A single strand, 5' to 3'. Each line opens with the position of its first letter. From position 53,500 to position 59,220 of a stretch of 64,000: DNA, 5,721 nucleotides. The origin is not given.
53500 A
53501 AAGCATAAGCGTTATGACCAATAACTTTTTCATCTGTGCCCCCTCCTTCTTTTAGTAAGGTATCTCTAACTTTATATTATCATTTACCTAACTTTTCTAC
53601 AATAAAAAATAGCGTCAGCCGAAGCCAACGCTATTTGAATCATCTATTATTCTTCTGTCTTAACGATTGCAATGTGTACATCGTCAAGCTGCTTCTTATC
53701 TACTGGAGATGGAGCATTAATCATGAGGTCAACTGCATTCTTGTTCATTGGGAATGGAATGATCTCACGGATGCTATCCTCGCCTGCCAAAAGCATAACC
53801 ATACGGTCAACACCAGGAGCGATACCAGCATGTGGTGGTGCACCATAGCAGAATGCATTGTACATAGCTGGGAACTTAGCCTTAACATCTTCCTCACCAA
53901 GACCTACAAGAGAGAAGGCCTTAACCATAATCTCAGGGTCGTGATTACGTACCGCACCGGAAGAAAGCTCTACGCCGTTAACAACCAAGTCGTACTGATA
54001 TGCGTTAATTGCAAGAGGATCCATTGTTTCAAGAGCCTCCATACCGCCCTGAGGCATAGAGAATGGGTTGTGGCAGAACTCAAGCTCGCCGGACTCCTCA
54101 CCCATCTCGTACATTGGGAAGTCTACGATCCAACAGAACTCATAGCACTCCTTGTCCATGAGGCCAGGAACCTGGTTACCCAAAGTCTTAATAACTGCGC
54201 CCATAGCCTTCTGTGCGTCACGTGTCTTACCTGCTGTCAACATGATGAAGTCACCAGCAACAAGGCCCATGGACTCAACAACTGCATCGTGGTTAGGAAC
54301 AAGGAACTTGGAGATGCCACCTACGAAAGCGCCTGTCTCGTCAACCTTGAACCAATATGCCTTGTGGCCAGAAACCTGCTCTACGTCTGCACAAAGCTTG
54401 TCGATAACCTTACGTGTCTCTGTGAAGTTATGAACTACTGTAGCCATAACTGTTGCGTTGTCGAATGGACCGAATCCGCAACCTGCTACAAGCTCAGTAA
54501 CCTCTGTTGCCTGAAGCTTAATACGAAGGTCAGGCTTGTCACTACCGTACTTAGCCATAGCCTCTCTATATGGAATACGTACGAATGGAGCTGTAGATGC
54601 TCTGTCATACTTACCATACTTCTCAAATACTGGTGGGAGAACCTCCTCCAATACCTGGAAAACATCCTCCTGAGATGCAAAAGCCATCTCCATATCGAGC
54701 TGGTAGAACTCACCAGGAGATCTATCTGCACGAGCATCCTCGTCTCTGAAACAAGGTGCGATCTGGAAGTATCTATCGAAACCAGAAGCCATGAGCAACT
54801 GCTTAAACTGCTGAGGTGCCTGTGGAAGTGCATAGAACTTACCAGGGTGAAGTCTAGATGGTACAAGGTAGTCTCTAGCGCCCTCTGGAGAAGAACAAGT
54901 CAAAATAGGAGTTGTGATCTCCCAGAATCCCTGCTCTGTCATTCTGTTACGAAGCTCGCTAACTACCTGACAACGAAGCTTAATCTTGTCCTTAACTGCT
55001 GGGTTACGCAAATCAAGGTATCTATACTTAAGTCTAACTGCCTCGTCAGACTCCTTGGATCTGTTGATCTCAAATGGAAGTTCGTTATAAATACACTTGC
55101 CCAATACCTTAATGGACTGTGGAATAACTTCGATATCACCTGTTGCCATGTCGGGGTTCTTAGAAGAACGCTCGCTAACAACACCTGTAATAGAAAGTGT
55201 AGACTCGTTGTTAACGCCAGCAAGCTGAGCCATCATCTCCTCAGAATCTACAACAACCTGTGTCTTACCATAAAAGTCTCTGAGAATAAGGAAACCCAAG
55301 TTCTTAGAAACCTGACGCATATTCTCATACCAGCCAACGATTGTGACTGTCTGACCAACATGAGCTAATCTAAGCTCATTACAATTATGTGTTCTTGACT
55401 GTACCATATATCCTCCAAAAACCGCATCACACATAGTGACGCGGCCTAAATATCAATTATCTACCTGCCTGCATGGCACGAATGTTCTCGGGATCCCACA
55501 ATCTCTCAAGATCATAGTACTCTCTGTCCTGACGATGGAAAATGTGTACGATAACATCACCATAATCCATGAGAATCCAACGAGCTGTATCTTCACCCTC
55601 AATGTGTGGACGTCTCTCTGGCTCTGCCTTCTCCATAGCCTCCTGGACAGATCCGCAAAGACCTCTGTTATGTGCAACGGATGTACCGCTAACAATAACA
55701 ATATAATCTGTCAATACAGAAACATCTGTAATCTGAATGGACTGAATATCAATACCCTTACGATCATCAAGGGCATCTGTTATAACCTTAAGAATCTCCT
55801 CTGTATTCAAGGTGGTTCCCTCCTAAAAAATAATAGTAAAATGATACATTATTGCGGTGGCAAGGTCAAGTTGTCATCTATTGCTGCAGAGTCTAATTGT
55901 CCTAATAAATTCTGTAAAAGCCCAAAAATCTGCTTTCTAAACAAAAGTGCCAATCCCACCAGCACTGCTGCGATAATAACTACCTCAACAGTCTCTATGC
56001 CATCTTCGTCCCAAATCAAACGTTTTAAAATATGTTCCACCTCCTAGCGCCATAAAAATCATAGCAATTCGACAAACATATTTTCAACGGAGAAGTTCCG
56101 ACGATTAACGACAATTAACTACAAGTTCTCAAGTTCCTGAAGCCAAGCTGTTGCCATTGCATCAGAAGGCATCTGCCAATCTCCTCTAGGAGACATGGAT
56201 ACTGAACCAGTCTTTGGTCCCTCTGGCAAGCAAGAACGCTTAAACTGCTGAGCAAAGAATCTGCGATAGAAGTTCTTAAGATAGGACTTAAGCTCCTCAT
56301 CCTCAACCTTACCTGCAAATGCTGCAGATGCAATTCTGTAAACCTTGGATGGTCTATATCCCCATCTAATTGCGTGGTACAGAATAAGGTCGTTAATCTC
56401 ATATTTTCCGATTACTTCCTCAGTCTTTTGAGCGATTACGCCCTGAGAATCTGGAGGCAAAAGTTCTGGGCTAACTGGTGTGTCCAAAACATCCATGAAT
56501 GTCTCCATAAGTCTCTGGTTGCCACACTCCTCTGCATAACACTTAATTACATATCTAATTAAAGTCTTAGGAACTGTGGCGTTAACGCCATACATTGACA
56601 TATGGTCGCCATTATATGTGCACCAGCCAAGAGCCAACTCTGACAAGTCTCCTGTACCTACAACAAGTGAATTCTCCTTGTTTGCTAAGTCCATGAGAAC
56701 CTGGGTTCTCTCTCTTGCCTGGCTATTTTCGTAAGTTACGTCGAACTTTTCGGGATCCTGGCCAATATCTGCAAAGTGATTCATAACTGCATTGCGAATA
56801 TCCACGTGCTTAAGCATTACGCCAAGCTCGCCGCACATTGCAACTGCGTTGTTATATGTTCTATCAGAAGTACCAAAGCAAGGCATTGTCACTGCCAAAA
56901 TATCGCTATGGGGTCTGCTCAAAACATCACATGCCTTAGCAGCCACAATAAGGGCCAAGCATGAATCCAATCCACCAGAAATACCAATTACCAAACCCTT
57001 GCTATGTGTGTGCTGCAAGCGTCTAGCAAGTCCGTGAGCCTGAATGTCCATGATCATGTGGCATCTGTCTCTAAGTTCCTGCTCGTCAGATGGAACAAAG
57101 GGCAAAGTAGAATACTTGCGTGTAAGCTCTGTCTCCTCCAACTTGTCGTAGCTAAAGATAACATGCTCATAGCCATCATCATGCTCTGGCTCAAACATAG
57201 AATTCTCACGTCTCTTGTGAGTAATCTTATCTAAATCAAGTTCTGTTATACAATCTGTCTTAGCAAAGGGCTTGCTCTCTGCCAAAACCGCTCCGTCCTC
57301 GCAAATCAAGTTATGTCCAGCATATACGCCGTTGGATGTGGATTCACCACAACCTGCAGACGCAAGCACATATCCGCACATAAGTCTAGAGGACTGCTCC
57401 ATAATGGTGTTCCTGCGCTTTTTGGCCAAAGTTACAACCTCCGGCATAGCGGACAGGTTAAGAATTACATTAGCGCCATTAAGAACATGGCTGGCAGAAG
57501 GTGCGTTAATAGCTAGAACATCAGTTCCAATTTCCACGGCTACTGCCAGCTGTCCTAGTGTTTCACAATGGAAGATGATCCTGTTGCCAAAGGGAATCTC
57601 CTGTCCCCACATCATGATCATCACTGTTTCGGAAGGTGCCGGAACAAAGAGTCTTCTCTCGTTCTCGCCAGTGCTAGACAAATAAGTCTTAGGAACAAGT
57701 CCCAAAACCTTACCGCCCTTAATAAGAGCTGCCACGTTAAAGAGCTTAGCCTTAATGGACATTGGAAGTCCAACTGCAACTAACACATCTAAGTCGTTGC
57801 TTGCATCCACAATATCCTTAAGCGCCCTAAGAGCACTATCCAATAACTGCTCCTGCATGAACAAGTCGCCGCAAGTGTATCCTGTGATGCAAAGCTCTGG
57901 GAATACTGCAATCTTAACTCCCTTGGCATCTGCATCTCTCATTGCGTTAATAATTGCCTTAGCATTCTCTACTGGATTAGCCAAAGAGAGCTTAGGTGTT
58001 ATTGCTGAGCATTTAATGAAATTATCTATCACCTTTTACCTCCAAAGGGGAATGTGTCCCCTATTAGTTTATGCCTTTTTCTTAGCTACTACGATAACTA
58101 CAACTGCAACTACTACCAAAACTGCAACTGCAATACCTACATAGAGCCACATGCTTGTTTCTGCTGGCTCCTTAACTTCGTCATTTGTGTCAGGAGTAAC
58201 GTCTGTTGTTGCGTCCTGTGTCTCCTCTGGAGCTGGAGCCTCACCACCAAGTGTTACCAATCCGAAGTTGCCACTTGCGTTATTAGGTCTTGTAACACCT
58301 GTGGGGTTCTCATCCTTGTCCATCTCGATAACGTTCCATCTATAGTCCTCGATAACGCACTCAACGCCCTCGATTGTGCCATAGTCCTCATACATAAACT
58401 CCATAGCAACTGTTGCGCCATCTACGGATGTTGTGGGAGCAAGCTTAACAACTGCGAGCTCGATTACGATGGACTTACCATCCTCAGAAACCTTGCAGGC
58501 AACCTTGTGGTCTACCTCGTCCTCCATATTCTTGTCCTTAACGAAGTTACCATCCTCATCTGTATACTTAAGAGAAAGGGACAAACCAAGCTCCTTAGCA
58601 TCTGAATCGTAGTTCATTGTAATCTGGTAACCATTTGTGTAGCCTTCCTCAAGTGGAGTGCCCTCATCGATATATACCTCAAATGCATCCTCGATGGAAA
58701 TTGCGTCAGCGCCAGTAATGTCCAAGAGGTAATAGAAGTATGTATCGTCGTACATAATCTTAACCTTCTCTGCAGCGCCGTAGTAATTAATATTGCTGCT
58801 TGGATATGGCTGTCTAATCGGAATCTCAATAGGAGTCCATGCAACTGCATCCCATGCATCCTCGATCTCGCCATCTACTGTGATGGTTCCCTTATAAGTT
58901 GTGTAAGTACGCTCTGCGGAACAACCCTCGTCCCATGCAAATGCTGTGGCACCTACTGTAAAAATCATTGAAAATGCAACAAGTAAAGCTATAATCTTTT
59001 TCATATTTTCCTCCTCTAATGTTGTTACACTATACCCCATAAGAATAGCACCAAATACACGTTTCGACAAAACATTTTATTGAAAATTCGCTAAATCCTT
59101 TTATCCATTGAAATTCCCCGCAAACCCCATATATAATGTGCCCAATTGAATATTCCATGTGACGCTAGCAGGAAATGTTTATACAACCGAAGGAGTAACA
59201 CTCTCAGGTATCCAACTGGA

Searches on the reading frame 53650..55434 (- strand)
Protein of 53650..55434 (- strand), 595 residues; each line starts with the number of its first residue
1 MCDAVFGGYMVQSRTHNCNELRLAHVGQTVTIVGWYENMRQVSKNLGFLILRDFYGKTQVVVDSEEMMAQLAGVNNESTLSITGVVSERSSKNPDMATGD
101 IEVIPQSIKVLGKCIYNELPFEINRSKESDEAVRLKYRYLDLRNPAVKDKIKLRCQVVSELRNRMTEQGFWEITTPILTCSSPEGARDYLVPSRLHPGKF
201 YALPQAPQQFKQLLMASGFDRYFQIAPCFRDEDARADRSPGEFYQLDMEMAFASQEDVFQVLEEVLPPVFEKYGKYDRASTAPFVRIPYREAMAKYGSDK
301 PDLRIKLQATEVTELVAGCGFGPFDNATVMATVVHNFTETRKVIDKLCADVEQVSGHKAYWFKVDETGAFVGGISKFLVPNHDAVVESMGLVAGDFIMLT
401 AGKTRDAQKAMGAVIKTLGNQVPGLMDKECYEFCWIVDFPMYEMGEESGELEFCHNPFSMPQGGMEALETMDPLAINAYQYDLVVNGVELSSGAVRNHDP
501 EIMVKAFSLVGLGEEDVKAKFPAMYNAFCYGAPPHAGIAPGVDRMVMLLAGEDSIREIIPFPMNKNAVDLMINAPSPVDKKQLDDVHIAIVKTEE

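Call 60: search_protein_families(library=pfam, proteins=[window:53650-55434:-], max_evalue=0.00001)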
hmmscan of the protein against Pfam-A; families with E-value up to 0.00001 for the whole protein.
window:53650-55434:- (595 aa): 3 families
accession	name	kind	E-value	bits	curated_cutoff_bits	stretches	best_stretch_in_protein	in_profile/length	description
PF00152.25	tRNA-synt_2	-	1.1e-108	363.4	25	1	130-565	1-308/308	tRNA synthetases class II (D, K and N)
PF01336.31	tRNA_anti-codon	-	3e-11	43.5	27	1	30-111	1-75/75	OB-fold nucleic acid binding domain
PF02938.19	GAD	-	8.8e-07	29.5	23.4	1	327-411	9-95/95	GAD domain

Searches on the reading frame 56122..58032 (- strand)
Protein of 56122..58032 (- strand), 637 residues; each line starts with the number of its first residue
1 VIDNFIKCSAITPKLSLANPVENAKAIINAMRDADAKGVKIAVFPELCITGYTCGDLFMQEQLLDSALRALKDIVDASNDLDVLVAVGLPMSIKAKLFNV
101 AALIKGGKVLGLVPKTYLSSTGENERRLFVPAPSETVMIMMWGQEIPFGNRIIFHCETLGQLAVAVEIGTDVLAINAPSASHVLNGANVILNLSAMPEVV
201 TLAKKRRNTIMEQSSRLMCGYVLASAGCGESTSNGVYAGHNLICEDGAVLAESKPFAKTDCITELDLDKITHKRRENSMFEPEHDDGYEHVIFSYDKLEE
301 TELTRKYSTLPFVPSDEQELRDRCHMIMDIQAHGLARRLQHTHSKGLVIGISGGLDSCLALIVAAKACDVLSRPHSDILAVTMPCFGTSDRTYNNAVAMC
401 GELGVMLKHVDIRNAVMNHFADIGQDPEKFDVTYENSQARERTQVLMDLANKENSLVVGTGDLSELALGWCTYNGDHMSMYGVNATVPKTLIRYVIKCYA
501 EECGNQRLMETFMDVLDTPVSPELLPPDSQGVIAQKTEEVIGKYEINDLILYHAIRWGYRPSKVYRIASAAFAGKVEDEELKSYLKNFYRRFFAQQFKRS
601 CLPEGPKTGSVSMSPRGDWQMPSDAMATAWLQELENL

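Call 60: search_protein_families(library=pfam, proteins=[window:56122-58032:-], max_evalue=0.00001)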
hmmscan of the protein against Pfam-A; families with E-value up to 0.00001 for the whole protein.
window:56122-58032:- (637 aa): 2 families
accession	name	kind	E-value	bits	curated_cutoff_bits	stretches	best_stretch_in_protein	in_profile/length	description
PF02540.23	NAD_synthase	-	1.6e-28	99.9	21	1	333-479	7-146/242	NAD synthase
PF00795.27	CN_hydrolase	-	9.3e-16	58.4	23.2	1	22-274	16-255/256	Carbon-nitrogen hydrolase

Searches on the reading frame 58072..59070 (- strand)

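Call 60: search_protein_families(library=pfam, proteins=[window:58072-59070:-], max_evalue=0.00001)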
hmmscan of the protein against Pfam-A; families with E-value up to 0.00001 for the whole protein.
window:58072-59070:- (333 aa): 1 family
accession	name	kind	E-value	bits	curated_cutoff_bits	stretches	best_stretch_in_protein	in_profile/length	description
PF06452.16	CBM9_1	-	4e-07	30.5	23.4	1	65-229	1-150/185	Carbohydrate family 9 binding domain-like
